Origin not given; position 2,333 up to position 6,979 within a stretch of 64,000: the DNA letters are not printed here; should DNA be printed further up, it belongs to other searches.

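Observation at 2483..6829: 1448-aa protein: Mrr-like nuclease + STAND NTPase + ~900-aa helical C-terminus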

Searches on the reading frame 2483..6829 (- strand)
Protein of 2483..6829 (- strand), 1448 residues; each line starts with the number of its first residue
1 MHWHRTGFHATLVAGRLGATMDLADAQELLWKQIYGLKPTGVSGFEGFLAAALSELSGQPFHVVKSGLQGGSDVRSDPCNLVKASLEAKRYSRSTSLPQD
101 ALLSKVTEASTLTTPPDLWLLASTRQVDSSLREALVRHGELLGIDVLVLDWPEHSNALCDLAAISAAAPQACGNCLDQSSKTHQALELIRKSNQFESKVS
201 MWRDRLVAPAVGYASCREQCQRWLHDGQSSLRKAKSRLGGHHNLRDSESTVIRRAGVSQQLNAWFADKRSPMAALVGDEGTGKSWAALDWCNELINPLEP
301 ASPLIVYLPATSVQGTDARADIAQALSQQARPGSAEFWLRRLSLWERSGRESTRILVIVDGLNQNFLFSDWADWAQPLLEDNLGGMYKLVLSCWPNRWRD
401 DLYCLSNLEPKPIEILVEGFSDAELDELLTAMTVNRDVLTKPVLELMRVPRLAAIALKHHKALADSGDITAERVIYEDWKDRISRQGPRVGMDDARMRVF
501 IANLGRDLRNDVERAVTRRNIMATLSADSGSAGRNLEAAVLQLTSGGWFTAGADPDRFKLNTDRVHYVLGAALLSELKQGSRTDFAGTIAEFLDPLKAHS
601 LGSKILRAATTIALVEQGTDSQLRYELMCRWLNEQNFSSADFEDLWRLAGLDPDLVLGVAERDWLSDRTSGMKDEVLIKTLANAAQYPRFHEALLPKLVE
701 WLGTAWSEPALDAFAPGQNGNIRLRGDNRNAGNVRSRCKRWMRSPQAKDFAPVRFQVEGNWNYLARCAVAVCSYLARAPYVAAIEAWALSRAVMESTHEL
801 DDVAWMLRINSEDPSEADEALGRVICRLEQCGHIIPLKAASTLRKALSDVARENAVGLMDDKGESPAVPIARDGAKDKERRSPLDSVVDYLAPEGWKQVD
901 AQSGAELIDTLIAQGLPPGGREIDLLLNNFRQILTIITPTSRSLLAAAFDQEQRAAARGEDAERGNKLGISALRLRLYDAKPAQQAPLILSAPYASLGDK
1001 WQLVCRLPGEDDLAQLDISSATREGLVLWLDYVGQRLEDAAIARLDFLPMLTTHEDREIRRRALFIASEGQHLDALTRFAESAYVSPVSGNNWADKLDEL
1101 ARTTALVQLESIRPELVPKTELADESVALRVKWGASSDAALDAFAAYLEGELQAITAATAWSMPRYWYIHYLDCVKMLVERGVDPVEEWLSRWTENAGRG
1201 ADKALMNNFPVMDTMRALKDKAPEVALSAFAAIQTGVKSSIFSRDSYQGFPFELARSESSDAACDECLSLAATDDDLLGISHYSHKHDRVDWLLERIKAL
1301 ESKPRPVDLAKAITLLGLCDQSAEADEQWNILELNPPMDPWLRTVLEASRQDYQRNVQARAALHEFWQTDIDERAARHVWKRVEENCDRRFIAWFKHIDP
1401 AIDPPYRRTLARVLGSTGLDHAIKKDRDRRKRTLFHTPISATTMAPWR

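Call 4: search_protein_families(library=pfam, proteins=[window:2483-6829:-], max_evalue=1)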
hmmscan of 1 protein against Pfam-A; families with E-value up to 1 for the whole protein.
window:2483-6829:- (1448 aa): 4 families
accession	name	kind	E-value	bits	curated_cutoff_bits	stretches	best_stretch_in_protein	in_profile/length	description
PF13401.12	AAA_22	-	0.00058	20.6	27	1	271-360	6-91/130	AAA domain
PF17918.6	TetR_C_15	-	0.041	15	26.8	1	1339-1417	3-77/108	Tetracyclin repressor-like, C-terminal domain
PF13481.12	AAA_25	-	0.049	13.7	27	1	273-293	36-56/195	AAA domain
PF25417.1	DUF7889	-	0.11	12.1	27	0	641-667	8-34/50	Family of unknown function (DUF7889)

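Call 5: search_protein_families(library=padloc, proteins=[window:2483-6829:-], max_evalue=1)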
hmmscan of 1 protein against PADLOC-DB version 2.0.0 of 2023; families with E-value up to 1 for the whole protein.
window:2483-6829:- (1448 aa): 0 families

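Call 6: search_protein_families(library=ncbifam, proteins=[window:2483-6829:-], max_evalue=1)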
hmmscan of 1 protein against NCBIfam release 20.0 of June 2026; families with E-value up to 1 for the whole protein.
window:2483-6829:- (1448 aa): 0 families

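Call 7: find_homologous_proteins(query=window:2483-6829:-)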
Query window:2483-6829:- (1448 aa): 179 proteins with E <= 0.001 among 8000 candidates; the best 120 are listed.
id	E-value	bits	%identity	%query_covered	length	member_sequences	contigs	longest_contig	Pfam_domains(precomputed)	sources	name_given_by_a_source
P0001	0.0e+0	3248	100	99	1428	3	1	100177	-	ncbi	-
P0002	0.0e+0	2855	87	100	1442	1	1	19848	-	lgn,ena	-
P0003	0.0e+0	2226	70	99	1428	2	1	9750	-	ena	-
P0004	0.0e+0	2026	64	99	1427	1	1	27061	-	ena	-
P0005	0.0e+0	1979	63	99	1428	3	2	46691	-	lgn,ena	-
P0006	0.0e+0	1925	62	97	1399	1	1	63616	-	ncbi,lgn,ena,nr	ncbi:MAG: hypothetical protein OXU70_17525 [Gammaproteobacteria bacterium]|nr:hypothetical protein [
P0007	0.0e+0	1713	56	99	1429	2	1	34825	-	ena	-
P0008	0.0e+0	1708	56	99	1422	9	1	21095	-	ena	-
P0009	0.0e+0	1685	56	99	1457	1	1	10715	-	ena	-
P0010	0.0e+0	1664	55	99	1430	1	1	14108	-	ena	-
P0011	0.0e+0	1630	56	95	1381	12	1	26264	-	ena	-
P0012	0.0e+0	1620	53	99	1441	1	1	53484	-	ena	-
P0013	0.0e+0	1617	54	98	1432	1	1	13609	-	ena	-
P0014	0.0e+0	1607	54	98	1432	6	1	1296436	-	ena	-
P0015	0.0e+0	1582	53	99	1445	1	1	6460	-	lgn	-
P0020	0.0e+0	1410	48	99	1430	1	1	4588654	-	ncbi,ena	-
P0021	0.0e+0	1398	48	99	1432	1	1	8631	PF05729.19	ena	-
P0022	0.0e+0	1380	47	99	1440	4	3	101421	-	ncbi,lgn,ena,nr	ncbi:MAG: hypothetical protein F4227_09850 [Gammaproteobacteria bacterium]|nr:hypothetical protein [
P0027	0.0e+0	1260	45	98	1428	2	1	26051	-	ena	-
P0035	0.0e+0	1239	44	98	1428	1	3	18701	-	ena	-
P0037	0.0e+0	1235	44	98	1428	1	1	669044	-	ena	-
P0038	0.0e+0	1232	44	98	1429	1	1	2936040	-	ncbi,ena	-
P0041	0.0e+0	1225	43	99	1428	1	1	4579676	-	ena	-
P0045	0.0e+0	1216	45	97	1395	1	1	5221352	-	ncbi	-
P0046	0.0e+0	1215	43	98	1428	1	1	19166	-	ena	-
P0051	0.0e+0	1195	43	98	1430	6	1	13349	PF05729.19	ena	-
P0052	0.0e+0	1193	42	99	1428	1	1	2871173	-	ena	-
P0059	0.0e+0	1169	42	98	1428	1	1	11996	-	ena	-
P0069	0.0e+0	1121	42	99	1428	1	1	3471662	-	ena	-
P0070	0.0e+0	1116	41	96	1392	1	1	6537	PF05729.19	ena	-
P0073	0.0e+0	1079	40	99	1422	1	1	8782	PF05729.19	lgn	-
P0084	0.0e+0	1012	40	93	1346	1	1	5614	PF05729.19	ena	-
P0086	2.9e-285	968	41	87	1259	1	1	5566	PF05729.19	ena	-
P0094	2.5e-238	812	34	98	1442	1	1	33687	PF05729.19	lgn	-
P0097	1.2e-196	674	31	98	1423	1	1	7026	PF05729.19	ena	-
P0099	1.3e-193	664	38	57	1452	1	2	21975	PF05729.19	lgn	-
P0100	2.5e-193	663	30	98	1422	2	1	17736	-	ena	-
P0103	1.3e-191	657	32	99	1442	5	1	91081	-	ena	-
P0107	2.4e-188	646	32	100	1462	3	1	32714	PF05729.19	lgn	-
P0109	1.0e-187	644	32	98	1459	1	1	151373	PF05729.19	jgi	jgi:hypothetical protein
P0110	3.2e-187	643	31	99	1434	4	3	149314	PF05729.19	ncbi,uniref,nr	ncbi:NACHT domain-containing protein [Pseudomonas citronellolis]|uniref:NACHT domain-containing prot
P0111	3.3e-187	643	32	96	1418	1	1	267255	-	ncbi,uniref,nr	ncbi:hypothetical protein [Mesorhizobium sp. GbtcB19]|uniref:hypothetical protein n=1 Tax=Mesorhizob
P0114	8.3e-186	638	32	99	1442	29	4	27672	PF05729.19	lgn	-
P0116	5.0e-184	632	31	99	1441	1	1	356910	PF05729.19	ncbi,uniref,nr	ncbi:NACHT domain-containing protein [Serratia fonticola]|uniref:hypothetical protein n=1 Tax=Serrat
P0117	5.2e-184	632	31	99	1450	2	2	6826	PF05729.19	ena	-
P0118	1.4e-183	631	30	99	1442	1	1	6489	PF05729.19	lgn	-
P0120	1.0e-182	628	31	96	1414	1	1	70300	-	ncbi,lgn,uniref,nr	ncbi:hypothetical protein [Mesorhizobium captivum]|uniref:hypothetical protein n=1 Tax=Mesorhizobium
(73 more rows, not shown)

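Call 8: search_solved_structures(query=window:2483-6829:-, max_evalue=1)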
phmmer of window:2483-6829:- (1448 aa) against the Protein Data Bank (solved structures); distinct sequences matched with E-value up to 1: 1.
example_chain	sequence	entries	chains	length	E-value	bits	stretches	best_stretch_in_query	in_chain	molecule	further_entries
4gl8_A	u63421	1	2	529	0.41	10.9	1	373-442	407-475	Oligopeptide ABC transporter OppAIV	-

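Call 11: search_solved_structures(query=A1, max_evalue=1, show_alignments=3)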
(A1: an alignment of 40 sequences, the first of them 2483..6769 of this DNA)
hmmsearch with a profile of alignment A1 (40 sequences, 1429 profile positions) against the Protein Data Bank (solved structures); distinct sequences matched with E-value up to 1: 2.
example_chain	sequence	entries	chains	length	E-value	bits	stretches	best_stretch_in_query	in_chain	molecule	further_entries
9v1i_li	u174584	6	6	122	0.078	13.6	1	883-967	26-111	uL29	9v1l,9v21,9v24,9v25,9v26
9bh5_Ch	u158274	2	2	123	0.24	12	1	879-971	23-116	Large ribosomal subunit protein uL29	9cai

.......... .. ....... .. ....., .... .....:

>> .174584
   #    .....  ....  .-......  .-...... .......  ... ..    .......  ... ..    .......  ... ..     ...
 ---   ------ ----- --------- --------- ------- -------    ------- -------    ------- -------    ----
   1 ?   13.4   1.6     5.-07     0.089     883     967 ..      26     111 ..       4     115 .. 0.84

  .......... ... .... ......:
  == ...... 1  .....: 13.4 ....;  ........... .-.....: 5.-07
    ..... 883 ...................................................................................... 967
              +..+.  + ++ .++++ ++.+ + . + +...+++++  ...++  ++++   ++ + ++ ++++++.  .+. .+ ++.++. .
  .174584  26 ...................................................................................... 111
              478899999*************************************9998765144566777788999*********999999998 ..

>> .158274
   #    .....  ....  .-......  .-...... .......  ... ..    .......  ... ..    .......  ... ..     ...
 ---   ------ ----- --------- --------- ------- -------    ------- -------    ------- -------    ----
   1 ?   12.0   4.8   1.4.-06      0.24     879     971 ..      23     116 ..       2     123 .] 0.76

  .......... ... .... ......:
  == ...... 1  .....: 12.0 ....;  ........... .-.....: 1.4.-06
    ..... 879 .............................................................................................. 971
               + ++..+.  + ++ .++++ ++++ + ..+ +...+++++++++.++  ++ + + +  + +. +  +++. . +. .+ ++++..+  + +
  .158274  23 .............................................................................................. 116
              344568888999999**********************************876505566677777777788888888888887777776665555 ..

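Call 15: search_protein_families(library=pfam, alignment_id=A2, max_evalue=0.01)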
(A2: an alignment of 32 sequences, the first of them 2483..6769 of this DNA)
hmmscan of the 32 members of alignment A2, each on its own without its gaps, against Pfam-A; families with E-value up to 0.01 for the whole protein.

A. member 1, window:2483-6769:- (1428 aa): 1 family
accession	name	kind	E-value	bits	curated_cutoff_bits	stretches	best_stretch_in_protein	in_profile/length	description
PF13401.12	AAA_22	-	0.00056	20.7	27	1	251-340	6-91/130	AAA domain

B. families by the number of members that match (of 32 scanned): 6 families
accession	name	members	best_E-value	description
PF05729.18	NACHT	18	1.2e-07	NACHT domain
PF13401.12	AAA_22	10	0.00033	AAA domain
PF13481.12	AAA_25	9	0.0011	AAA domain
PF13646.12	HEAT_2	2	0.0032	HEAT repeats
PF13189.12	Cytidylate_kin2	1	0.00064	Cytidylate kinase-like family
PF24883.2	NPHP3_N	1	0.0088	Nephrocystin 3, N-terminal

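Call 16: search_protein_families(library=padloc, alignment_id=A2, max_evalue=0.01)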
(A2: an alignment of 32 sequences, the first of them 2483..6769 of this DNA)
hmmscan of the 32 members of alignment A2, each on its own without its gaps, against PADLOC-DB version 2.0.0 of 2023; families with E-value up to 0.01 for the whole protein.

A. member 1, window:2483-6769:- (1428 aa): 0 families

B. families by the number of members that match (of 32 scanned): 6 families
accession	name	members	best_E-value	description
PDLC02164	Avs2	5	7.3e-07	-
PDLC02416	Aga_REase-TIR-PNTD1-PNTD2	1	3.1e-06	Class I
PDLC02400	Aga_TIR-PNTD1-PNTD2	1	0.00099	Class I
PDLC02165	Avs2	1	0.0013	-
PDLC00242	LmuA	1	0.0051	DUF4297 domain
PDLC02459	BrxB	1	0.0072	BrxB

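Call 25: find_encoding_contigs(protein=P0006, flank=6000, max_places=2)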
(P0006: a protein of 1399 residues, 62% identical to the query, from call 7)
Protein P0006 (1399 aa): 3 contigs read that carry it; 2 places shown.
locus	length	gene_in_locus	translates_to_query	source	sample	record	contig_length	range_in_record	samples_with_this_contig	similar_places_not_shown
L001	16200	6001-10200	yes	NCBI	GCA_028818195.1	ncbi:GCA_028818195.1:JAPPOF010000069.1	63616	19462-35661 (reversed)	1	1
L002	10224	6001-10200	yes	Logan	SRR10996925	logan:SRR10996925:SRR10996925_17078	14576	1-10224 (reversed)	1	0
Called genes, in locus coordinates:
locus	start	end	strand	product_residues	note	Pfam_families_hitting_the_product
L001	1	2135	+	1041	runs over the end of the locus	PF04313:HSDR_N, PF04851:ResIII, PF18766:SWI2_SNF2, PF22679:T1R_D3-like, PF11867:T1RH-like_C (faint)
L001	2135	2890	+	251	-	PF01863:YgjP-like, PF10263:SprT-like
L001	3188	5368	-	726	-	PF07693:KAP_NTPase, PF13401:AAA_22 (faint)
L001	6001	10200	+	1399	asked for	-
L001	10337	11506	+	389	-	PF14294:DUF4372, PF01609:DDE_Tnp_1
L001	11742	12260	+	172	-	-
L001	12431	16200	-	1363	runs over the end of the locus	-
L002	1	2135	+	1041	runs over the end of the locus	PF04313:HSDR_N, PF04851:ResIII, PF18766:SWI2_SNF2, PF22679:T1R_D3-like, PF11867:T1RH-like_C (faint)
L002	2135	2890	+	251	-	PF01863:YgjP-like, PF10263:SprT-like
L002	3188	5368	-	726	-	PF07693:KAP_NTPase, PF13401:AAA_22 (faint)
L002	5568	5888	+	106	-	-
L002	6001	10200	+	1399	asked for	-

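Call 26: find_encoding_contigs(protein=P0020, flank=6000, max_places=2)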
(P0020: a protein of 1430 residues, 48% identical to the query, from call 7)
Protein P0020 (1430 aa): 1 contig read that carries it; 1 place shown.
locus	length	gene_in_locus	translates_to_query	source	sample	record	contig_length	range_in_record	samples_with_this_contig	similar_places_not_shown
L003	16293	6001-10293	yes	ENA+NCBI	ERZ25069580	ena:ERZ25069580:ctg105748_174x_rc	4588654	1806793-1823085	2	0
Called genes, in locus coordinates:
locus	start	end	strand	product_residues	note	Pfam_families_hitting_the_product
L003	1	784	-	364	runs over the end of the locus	PF00589:Phage_integrase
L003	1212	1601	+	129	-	-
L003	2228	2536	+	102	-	-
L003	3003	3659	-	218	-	-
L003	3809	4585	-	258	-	-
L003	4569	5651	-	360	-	PF01555:N6_N4_Mtase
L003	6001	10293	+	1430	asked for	-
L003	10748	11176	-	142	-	PF19489:SLT_4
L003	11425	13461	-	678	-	PF22745:Nlig-Ia, PF01653:DNA_ligase_aden, PF03120:OB_DNA_ligase, PF03119:DNA_ligase_ZBD, PF14520:HHH_5, PF12826:HHH_2, PF14520:HHH_5, PF00533:BRCT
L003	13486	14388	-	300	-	PF04354:ZipA_C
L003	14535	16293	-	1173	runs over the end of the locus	PF02463:SMC_N, PF13476:AAA_23, PF13304:AAA_21 (weak)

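Call 28: find_encoding_contigs(protein=P0110, flank=6000, max_places=2)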
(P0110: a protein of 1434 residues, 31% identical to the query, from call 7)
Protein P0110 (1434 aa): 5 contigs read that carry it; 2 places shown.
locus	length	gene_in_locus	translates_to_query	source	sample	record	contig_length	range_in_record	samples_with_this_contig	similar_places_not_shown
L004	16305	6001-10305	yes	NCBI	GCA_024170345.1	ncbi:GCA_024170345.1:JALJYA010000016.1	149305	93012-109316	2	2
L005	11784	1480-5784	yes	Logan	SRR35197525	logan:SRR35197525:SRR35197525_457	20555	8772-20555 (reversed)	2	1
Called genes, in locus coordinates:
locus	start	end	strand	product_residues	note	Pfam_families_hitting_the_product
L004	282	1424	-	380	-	PF26345:ScoMcrA_N, PF13020:NOV_C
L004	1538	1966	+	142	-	PF03819:MazG (weak), PF12643:MazG-like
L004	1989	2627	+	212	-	-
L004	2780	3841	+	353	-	PF09848:SLFN-g3_helicase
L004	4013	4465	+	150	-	PF01152:Bac_globin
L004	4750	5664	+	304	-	-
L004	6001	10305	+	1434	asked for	PF05729:NACHT (weak)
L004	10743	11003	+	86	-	-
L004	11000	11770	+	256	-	PF02661:Fic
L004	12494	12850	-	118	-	PF13411:MerR_1, PF00376:MerR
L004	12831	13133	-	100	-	PF00216:Bac_DNA_binding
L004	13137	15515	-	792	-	PF01588:tRNA_bind, PF03483:B3_4, PF03484:B5, PF17759:tRNA_synthFbeta, PF03147:FDX-ACB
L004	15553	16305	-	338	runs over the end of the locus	PF02912:Phe_tRNA-synt_N, PF01409:tRNA-synt_2d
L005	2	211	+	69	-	?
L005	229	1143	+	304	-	-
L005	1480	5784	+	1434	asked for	PF05729:NACHT (weak)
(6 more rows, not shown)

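Call 29: find_encoding_contigs(protein=P0001, flank=10000, max_places=2)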
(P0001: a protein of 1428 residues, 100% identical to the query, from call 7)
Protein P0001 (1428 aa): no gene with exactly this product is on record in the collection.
